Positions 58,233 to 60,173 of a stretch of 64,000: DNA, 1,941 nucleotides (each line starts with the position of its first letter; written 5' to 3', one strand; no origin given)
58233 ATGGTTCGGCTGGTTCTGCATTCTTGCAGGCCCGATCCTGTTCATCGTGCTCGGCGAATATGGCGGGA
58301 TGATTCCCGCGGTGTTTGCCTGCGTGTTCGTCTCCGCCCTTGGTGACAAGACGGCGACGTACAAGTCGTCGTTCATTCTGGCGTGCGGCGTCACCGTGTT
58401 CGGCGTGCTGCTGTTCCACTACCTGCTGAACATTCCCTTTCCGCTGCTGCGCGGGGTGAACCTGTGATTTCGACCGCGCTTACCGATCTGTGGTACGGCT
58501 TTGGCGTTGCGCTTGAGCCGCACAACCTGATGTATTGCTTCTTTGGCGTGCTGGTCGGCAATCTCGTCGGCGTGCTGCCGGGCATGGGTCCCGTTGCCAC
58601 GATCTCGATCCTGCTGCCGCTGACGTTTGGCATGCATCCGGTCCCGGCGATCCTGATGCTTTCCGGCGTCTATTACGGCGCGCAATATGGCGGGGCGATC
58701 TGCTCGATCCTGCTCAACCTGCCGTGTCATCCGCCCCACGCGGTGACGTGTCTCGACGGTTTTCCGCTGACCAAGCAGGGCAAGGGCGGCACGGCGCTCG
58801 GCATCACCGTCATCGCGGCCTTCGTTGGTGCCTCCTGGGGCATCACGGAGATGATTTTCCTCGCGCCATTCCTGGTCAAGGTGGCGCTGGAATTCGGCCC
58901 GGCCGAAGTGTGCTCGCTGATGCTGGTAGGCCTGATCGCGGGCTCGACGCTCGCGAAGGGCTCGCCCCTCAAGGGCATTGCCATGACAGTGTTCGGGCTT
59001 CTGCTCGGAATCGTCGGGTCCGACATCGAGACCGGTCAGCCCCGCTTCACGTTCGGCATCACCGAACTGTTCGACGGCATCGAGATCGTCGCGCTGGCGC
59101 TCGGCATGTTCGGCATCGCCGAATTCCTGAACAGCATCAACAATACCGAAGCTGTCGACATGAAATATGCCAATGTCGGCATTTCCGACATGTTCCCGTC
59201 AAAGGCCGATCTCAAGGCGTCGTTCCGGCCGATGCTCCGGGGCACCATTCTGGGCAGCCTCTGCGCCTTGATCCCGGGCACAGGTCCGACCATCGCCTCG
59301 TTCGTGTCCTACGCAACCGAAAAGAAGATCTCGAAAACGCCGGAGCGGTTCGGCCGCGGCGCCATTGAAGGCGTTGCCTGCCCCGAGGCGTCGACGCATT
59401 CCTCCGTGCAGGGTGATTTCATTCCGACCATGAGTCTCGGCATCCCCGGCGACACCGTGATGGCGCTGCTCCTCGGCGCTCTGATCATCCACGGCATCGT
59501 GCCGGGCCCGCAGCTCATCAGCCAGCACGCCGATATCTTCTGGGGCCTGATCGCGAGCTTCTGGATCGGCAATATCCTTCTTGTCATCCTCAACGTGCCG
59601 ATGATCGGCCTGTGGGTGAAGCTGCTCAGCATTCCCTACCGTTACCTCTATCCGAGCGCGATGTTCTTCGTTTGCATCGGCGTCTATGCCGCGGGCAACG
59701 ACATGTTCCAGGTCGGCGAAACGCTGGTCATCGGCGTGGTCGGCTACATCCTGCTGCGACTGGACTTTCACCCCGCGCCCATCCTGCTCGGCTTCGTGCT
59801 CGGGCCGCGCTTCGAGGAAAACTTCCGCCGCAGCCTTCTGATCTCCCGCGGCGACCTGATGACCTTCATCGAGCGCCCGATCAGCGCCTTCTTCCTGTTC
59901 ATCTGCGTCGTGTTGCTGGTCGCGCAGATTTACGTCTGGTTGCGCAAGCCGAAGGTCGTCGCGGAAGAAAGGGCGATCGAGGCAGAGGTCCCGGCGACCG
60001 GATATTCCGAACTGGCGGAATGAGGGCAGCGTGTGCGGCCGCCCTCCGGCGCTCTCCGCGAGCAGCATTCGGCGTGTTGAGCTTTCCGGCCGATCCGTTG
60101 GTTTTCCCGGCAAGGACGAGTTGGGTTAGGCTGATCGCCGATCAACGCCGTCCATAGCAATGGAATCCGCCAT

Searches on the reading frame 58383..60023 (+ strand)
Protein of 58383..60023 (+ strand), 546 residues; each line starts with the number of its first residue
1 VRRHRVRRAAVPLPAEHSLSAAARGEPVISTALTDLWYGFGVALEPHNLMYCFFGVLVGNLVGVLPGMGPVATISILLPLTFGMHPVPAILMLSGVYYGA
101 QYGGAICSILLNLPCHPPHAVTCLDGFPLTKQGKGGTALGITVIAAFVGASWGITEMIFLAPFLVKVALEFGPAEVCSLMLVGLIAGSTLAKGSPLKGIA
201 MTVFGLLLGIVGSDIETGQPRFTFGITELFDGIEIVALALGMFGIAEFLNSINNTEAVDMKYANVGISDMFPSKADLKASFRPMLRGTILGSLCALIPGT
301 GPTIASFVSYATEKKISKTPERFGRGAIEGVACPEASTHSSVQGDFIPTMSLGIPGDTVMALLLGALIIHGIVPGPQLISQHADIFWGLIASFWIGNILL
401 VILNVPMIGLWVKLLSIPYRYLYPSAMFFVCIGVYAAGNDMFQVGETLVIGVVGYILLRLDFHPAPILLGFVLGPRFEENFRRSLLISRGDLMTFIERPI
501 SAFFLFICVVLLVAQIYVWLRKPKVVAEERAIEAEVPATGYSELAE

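Call 58: search_protein_families(library=pfam, proteins=[window:58383-60023:+], max_evalue=0.00001)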
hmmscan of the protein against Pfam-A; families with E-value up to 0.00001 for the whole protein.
window:58383-60023:+ (546 aa): 1 family
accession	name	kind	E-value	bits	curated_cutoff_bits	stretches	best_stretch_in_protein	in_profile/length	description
PF01970.21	TctA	-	2.3e-145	484.9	28.9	1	49-469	1-423/423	Tripartite tricarboxylate transporter TctA family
